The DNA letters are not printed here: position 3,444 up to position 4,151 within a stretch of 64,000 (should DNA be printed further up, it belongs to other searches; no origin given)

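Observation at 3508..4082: GxxExxY nuclease-fold gene on a cassette bounded by inverted arrays of three 10-bp ACACGGA repeats, inserted exactly between the fadN stop and the thiolase RBS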

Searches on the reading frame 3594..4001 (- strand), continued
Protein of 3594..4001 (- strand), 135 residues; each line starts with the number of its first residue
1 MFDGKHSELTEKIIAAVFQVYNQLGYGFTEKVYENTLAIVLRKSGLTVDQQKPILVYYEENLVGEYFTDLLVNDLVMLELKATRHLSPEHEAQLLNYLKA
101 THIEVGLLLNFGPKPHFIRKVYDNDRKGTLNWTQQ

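Call 64: predict_structure(alignment_id=A1)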
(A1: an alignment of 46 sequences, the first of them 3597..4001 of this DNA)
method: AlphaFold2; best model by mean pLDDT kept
length: 135 residues; sequences in the alignment: 46
mean_pLDDT: 89.6   pTM: 0.84
mean pLDDT of the five models: 89.6, 87.6, 83.1, 63.4, 61.8
residues with pLDDT >= 90: 92; 70-90: 30; 50-70: 13; < 50: 0
segments of 3 or more residues with pLDDT < 50: none
pLDDT, mean of each block of 10 residues (from residue 1): 84 97 95 98 98 85 91 97 95 90 93 93 68 56
secondary structure, 60 per line:
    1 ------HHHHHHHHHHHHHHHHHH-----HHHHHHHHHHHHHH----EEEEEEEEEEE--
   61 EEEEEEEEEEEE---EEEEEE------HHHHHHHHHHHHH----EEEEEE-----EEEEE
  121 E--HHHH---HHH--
elements in order: H7-24 H30-43 E48-58 E61-72 E76-81 H88-100 E105-110 E116-121 H124-127

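Call 66: fold_search(model_id=the predicted structure, library=pdb)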
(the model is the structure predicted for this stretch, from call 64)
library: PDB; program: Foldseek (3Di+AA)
matches with E <= 10: 423; with E <= 0.001: 7
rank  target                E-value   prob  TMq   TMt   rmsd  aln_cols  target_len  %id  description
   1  4ic1_B                1.4e-04  1.00  0.51  0.35  14.7       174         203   14  Crystal structure of SSO0001 (released 2013-01-16)
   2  4ic1_A                1.7e-04  1.00  0.56  0.39  12.1       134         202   20  Crystal structure of SSO0001 (released 2013-01-16)
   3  6m9k_B                2.3e-04  1.00  0.52  0.34  15.1       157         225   15  Crystal structure of lambda exonuclease in complex with the Red beta C-terminal domain (released 2019-01-02)
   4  3slp_A                4.0e-04  1.00  0.54  0.35  14.9       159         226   16  Crystal Structure of Lambda Exonuclease in Complex with a 12 BP Symmetric DNA Duplex (released 2011-07-20)
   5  3syy                  4.3e-04  1.00  0.51  0.38  15.0       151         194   12  Crystal Structure of an alkaline exonuclease (LHK-Exo) from Laribacter hongkongensis (released 2012-02-15)
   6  1avq_A                6.7e-04  1.00  0.54  0.35  14.9       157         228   16  TOROIDAL STRUCTURE OF LAMBDA EXONUCLEASE DETERMINED AT 2.4 ANGSTROMS (released 1998-03-18)
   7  3sm4_B                8.6e-04  1.00  0.53  0.33  15.2       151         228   15  Crystal Structure of the K131A Mutant of Lambda Exonuclease in Complex with a 5'-Phosphorylated 14-mer/12-mer Duplex a (released 2011-07-20)
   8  1avq_C                2.5e-03  1.00  0.53  0.34  13.5       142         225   18  TOROIDAL STRUCTURE OF LAMBDA EXONUCLEASE DETERMINED AT 2.4 ANGSTROMS (released 1998-03-18)
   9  6ppj_A                3.1e-03  0.93  0.42  0.09  11.9       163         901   20  Cryo-EM structure of AdnA(D934A)-AdnB(D1014A) in complex with AMPPNP (released 2019-11-20)
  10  2wcz_A                4.8e-03  0.99  0.41  0.44   7.7       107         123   16  1.6A resolution structure of Archaeoglobus fulgidus Hjc, a Holliday junction resolvase from an archaeal hyperthermophi (released 2009-03-24)
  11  2wiw_A                5.1e-03  0.99  0.43  0.47   4.6        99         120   15  Crystal structures of Holliday junction resolvases from Archaeoglobus fulgidus bound to DNA substrate (released 2009-05-26)
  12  3sz4                  1.9e-02  0.99  0.47  0.35   4.5       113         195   15  Crystal Structure of LHK-Exo in complex with dAMP (released 2012-02-15)
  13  3fov                  2.1e-02  0.80  0.34  0.42   7.1       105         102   19  Crystal structure of protein RPA0323 of unknown function from Rhodopseudomonas palustris (released 2009-01-13)
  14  5zyt_B                3.4e-02  0.77  0.43  0.28  11.0       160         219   12  Crystal structure of human MGME1 with 3' overhang double strand DNA3 (released 2018-09-19)
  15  3l0a                  5.7e-02  0.51  0.38  0.23  12.3       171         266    9  Crystal structure of Putative exonuclease (RER070207002219) from Eubacterium rectale at 2.19 A resolution (released 2010-01-12)
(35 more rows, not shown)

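Call 68: find_related_loci(query=A1, collection=viral_contigs, flank=1500)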
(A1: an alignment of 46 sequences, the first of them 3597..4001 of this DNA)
Query A1 (135 aa) in viral_contigs; peptide patterns used: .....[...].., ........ (x = any residue, [..] = any of these).
14 stretches matched a pattern; 1 encode a relative of the query (tblastn E <= 1e-3); 1 distinct loci.
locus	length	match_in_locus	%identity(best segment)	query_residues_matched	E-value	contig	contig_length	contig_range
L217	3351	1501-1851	42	13-126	1e-25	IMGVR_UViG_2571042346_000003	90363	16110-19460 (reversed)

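Call 80: search_protein_families(library=pfam, proteins=[L144:2351-3895:+, L150:4658-6829:+, L150:3180-3605:+, L131:1765-2955:-, L152:877-1629:+, L179:2892-3908:+, L179:4451-5146:+, L198:1919-2467:+, L198:1141-1725:+], max_evalue=0.00001)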
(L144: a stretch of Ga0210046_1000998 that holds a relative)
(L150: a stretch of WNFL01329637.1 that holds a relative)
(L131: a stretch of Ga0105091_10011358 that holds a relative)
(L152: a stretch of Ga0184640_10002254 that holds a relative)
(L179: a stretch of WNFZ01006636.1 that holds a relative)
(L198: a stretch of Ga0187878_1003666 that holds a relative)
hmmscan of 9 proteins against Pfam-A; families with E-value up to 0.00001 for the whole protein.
L144:2351-3895:+ (514 aa): 6 families
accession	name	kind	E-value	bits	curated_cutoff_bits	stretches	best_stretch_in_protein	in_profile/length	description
PF13177.12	DNA_pol3_delta2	-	1.8e-44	152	27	1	19-177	1-159/161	DNA polymerase III, delta subunit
PF00004.35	AAA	-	1.3e-13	52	21.2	1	41-175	2-128/131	ATPase family associated with various cellular activities (AAA)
PF22608.2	DNAX_ATPase_lid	-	2.3e-13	50.2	27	1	182-224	1-43/49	DNA polymerase III clamp loader subunit, ATPase lid domain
PF12169.13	DNA_pol3_gamma3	-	1.6e-12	47.8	24.4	1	233-351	3-123/143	DNA polymerase III subunits gamma and tau domain III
PF07728.20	AAA_5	-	1.8e-06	28.4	22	1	40-145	2-92/139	AAA domain (dynein-related subfamily)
PF05496.18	RuvB_N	-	7.1e-06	26.3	27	0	10-62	2-58/159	Holliday junction DNA helicase RuvB P-loop domain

L150:4658-6829:+ (723 aa): 3 families
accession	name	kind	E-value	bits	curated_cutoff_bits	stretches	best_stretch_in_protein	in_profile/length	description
PF00361.26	Proton_antipo_M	-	5e-84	282.4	21.5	1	170-485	1-294/294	NADH:quinone oxidoreductase/Mrp antiporter, TM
PF06455.17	NADH5_C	-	3.5e-10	40.2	28.2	0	488-533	1-46/181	NADH dehydrogenase subunit 5 C-terminus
PF00662.26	Proton_antipo_N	-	7.3e-06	26.2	24.5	1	71-110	1-40/51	NADH-Ubiquinone oxidoreductase (complex I), chain 5 N-terminus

L150:3180-3605:+ (141 aa): 0 families

L131:1765-2955:- (396 aa): 0 families

L152:877-1629:+ (250 aa): 5 families
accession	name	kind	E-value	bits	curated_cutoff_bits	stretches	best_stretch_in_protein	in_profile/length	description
PF13561.12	adh_short_C2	-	3.2e-57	194.3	27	1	9-244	1-236/236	Enoyl-(Acyl carrier protein) reductase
PF00106.31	adh_short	-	6.4e-48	163.3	26.6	1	3-181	1-188/195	short chain dehydrogenase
PF23441.1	SDR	-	3.4e-09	36.9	27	1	72-243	91-255/258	SDR-like rossmann domain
PF08659.16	KR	-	1.1e-08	35.6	22.6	1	48-152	58-159/180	KR domain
PF01370.27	Epimerase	-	1.1e-08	35.2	20.9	1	5-104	1-93/240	NAD dependent epimerase/dehydratase family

L179:2892-3908:+ (338 aa): 1 family
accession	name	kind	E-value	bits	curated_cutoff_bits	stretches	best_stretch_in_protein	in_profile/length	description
PF02504.20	FA_synthesis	-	2.4e-96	323.1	29.1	1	3-324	2-321/324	Fatty acid synthesis protein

L179:4451-5146:+ (231 aa): 0 families

L198:1919-2467:+ (182 aa): 1 family
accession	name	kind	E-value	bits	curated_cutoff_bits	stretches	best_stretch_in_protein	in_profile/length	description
PF05685.18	Uma2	-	4.2e-40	137.5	27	1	11-176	2-171/172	Putative restriction endonuclease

L198:1141-1725:+ (194 aa): 1 family
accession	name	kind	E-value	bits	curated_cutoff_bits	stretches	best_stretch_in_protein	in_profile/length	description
PF05685.18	Uma2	-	1.4e-31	109.8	27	1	23-182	2-164/172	Putative restriction endonuclease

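Call 101: search_protein_families(library=padloc, proteins=[window:3597-4001:-, L198:1919-2464:+], max_evalue=0.01)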
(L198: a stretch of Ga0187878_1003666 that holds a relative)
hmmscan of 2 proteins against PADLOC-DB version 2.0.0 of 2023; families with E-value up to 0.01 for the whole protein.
window:3597-4001:- (135 aa): 0 families

L198:1919-2464:+ (182 aa): 4 families
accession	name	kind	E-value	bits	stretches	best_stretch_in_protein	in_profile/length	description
PDLC04832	PDC-S03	-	1.7e-40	136.8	1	6-181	7-187/188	-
PDLC04833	PDC-S03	-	2.7e-38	129.5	1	7-181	23-204/207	-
PDLC04834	PDC-S03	-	2e-23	81.1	1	13-181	16-183/184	-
PDLC04835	PDC-S03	-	2.3e-18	64.5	1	9-181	10-201/207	-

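Call 102: search_protein_families(library=phrogs, proteins=[window:3597-4001:-, L198:1919-2464:+], max_evalue=0.001)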
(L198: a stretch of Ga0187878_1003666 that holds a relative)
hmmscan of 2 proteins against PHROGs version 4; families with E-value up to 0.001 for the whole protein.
window:3597-4001:- (135 aa): 0 families

L198:1919-2464:+ (182 aa): 1 family
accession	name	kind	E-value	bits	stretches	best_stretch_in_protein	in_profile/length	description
phrog_16228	-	unknown function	1e-43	150.1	1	9-180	10-180/187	-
